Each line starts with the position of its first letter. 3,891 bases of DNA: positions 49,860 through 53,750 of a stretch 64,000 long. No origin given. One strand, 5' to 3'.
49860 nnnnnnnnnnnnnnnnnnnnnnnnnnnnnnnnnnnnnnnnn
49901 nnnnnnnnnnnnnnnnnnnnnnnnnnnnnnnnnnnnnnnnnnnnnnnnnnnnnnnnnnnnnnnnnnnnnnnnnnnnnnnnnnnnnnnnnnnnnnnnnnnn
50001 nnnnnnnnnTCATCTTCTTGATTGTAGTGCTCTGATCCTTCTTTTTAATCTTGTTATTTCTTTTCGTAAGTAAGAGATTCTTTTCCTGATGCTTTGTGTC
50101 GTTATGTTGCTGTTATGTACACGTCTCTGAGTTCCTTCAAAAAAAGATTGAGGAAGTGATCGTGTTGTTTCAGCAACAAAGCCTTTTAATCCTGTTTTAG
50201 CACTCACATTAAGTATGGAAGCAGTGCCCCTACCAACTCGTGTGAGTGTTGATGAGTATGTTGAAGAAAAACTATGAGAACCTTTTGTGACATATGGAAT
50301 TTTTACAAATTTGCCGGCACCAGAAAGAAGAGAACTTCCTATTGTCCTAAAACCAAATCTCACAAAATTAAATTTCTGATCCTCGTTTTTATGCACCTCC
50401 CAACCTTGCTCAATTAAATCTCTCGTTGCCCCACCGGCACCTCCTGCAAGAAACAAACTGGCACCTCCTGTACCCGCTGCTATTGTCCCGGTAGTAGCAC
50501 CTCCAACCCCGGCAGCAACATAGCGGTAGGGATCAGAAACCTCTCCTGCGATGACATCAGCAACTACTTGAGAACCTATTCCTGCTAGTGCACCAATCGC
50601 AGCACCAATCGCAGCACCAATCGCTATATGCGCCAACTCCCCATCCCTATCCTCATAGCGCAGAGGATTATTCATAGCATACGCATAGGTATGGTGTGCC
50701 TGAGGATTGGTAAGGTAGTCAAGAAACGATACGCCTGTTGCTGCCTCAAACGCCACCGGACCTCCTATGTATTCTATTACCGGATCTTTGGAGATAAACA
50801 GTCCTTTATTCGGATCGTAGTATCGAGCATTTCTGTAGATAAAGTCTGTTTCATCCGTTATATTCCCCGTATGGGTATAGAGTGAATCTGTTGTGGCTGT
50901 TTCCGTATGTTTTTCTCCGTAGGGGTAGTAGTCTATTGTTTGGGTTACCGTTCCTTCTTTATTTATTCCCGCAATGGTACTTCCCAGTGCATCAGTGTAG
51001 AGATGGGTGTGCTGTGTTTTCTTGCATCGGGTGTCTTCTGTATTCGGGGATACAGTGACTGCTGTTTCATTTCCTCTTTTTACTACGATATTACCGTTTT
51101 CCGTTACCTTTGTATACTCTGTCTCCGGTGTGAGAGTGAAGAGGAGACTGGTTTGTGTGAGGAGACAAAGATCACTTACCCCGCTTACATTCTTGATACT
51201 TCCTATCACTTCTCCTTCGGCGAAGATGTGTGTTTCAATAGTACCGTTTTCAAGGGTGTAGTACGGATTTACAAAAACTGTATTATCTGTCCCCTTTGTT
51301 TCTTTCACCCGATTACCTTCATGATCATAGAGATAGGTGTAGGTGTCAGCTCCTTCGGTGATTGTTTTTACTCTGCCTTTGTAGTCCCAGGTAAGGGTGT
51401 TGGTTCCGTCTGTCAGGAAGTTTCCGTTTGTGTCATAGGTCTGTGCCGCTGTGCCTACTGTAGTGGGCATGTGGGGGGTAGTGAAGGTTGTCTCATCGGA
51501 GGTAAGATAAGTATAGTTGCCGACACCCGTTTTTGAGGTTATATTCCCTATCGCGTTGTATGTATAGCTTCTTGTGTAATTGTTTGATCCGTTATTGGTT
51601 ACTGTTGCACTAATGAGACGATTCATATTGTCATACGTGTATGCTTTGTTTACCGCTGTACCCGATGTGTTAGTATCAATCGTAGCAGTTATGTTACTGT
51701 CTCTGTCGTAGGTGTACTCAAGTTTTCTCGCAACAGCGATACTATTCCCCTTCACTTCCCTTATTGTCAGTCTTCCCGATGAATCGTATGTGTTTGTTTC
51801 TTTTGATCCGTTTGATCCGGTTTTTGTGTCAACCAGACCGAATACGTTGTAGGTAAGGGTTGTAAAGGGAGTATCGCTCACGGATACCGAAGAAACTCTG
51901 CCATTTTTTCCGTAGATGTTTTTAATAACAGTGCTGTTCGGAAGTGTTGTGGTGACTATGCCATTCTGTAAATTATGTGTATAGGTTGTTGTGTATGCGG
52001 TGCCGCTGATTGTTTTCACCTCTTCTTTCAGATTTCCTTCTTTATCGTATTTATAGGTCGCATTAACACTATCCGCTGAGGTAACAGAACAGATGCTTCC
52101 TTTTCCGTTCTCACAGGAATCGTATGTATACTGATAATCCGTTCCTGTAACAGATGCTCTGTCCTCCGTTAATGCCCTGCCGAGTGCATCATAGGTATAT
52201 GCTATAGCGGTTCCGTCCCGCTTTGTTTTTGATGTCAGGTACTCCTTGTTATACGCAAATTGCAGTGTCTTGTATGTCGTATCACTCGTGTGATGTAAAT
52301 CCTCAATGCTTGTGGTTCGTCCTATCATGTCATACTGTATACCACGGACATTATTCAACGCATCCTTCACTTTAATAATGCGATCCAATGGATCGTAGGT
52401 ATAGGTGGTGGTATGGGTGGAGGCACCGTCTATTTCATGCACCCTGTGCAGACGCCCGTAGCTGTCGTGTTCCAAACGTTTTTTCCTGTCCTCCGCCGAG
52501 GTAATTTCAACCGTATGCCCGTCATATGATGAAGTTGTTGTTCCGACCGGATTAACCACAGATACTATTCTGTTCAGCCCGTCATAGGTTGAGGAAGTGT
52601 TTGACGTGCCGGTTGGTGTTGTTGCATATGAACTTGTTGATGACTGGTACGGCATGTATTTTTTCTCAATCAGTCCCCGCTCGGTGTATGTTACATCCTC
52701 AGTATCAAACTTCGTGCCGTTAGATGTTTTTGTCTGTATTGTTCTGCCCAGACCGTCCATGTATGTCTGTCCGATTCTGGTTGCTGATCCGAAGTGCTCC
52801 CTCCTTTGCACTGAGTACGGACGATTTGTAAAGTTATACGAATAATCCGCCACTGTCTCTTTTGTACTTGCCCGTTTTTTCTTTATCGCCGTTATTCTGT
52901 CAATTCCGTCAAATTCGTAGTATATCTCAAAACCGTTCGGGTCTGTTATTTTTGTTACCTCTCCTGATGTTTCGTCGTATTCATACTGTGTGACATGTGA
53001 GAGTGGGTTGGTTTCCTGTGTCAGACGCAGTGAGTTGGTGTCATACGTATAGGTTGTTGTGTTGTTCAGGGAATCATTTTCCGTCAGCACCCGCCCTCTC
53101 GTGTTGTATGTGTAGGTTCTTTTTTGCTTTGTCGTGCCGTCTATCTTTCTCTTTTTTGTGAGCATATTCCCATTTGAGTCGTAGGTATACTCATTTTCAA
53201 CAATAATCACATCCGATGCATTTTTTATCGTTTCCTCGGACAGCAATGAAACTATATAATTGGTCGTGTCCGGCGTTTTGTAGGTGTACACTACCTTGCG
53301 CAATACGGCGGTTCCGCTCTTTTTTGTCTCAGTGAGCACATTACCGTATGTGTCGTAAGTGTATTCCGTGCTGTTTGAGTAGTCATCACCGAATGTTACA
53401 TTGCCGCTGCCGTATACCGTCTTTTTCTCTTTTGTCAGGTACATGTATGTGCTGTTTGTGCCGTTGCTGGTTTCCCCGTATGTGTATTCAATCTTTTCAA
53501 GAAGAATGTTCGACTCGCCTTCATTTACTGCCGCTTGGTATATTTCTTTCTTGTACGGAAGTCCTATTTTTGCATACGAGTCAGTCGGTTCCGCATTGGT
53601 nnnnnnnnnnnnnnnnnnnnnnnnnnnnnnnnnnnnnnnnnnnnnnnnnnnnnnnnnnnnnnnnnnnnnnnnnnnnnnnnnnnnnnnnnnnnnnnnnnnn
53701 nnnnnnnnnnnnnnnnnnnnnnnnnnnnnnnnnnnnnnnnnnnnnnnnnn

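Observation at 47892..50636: Uncharacterised glycine-zipper C-terminal toxin domains paired with 3-TM immunity proteins, possibly a new pore-forming toxin/immunity family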

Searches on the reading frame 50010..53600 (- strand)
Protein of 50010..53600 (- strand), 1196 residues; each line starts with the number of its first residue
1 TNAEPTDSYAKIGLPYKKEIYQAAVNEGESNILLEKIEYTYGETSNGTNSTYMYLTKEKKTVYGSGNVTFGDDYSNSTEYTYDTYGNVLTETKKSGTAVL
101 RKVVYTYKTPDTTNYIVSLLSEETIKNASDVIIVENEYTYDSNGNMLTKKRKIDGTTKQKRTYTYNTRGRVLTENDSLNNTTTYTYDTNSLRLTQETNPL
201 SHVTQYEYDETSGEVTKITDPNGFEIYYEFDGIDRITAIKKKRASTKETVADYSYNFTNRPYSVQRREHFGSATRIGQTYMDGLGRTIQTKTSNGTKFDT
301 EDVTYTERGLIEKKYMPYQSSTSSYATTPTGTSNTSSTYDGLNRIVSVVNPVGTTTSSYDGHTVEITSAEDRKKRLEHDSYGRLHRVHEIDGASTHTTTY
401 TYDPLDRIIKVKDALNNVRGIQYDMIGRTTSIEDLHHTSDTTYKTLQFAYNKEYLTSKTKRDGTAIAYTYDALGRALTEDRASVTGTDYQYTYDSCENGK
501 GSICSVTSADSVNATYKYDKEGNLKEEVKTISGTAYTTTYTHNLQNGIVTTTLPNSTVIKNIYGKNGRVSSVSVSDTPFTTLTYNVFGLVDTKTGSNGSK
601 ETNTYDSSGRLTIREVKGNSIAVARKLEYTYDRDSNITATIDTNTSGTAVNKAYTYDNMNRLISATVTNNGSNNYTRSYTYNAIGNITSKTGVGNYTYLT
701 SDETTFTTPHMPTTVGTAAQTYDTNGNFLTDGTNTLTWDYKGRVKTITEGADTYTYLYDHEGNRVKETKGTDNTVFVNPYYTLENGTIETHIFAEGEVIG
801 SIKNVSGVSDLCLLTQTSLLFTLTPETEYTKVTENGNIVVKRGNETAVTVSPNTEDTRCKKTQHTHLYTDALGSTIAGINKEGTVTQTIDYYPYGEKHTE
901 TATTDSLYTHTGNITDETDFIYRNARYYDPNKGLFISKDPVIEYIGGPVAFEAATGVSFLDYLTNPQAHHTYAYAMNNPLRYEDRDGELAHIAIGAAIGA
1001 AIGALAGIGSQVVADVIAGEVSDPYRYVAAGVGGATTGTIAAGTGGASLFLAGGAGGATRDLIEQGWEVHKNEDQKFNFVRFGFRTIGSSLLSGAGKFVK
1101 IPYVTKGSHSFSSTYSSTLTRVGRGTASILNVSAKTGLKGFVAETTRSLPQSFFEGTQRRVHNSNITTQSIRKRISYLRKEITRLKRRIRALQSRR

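Call 53: search_solved_structures(query=window:50010-53600:-, max_evalue=0.001)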
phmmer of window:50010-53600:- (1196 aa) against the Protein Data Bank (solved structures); distinct sequences matched with E-value up to 0.001: 7.
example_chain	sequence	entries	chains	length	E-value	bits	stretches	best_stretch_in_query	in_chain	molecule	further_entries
8h8a_A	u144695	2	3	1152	1.5e-14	56.3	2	165-525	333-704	Putative Rhs-family protein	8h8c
7q97_A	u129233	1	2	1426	3.9e-14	55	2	361-689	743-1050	Rhs family protein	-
8qja_A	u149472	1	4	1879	2.7e-12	48.9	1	138-237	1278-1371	Putative type VI secretion system YD repeat-containing Rhs element Vgr protein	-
8uy4_A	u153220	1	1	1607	1.3e-08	36.7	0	454-612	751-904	Tse15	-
8uxt_A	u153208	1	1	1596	4.9e-08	34.8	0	454-612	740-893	Tse15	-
8cp6_B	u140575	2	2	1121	2.7e-06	29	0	215-495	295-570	Toxin protein Tse5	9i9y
7pq5_L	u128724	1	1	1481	0.00032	22.1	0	137-237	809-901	Tre23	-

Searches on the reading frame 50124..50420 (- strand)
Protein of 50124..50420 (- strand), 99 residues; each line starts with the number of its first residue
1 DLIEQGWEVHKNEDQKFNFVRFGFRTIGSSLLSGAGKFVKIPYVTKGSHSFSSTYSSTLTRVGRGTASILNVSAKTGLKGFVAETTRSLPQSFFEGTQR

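Call 51: find_homologous_proteins(query=A5, max_evalue=0.001)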
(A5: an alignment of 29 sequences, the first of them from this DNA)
Query A5 (29 sequences) (99 aa, profile of the alignment): 13 proteins with E <= 0.001 among 1448 candidates.
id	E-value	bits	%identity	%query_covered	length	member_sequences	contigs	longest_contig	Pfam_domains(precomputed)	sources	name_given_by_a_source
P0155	2.5e-26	110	30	91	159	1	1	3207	-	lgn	-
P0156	3.9e-25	106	33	91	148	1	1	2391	-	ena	-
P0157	4.7e-24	102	32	88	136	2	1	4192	-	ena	-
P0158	1.1e-22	98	37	43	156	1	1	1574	-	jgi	jgi:hypothetical protein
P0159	7.8e-20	89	35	40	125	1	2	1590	-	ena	-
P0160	4.3e-19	86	33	62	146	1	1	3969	-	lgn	-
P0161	2.9e-17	81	33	58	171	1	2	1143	-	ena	-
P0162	3.8e-17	80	33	89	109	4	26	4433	-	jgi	jgi:hypothetical protein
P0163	4.4e-17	80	-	-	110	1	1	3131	-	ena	-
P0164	6.2e-16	76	38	29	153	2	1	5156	-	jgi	jgi:hypothetical protein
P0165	1.4e-13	69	-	-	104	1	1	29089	-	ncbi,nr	ncbi:hypothetical protein FACS189475_01760 [Betaproteobacteria bacterium]|nr:hypothetical protein FA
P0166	8.7e-12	63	45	54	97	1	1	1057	-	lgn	-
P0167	4.9e-8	51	33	68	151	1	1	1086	-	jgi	-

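Call 82: find_encoding_contigs(protein=P0165, flank=8000, max_places=2)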
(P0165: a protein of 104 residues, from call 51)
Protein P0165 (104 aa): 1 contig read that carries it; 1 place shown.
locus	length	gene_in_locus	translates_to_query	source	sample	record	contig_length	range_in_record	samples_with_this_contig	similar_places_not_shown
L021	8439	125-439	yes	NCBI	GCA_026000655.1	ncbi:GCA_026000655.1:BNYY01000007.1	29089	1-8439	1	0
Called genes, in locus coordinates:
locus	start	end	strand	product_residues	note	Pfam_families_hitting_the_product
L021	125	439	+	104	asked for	-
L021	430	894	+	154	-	-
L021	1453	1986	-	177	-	PF12784:PDDEXK_2, PF27070:HTH_Rpn_C (weak)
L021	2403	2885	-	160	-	-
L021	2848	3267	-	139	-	-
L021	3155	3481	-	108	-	-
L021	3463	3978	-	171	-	PF13671:AAA_33, PF06414:Zeta_toxin (weak)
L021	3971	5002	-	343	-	PF13310:Virulence_RhuM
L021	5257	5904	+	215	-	PF09335:VTT_dom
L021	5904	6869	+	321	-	PF00126:HTH_1, PF03466:LysR_substrate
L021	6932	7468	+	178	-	-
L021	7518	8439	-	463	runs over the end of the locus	PF00206:Lyase_1, PF14698:ASL_C2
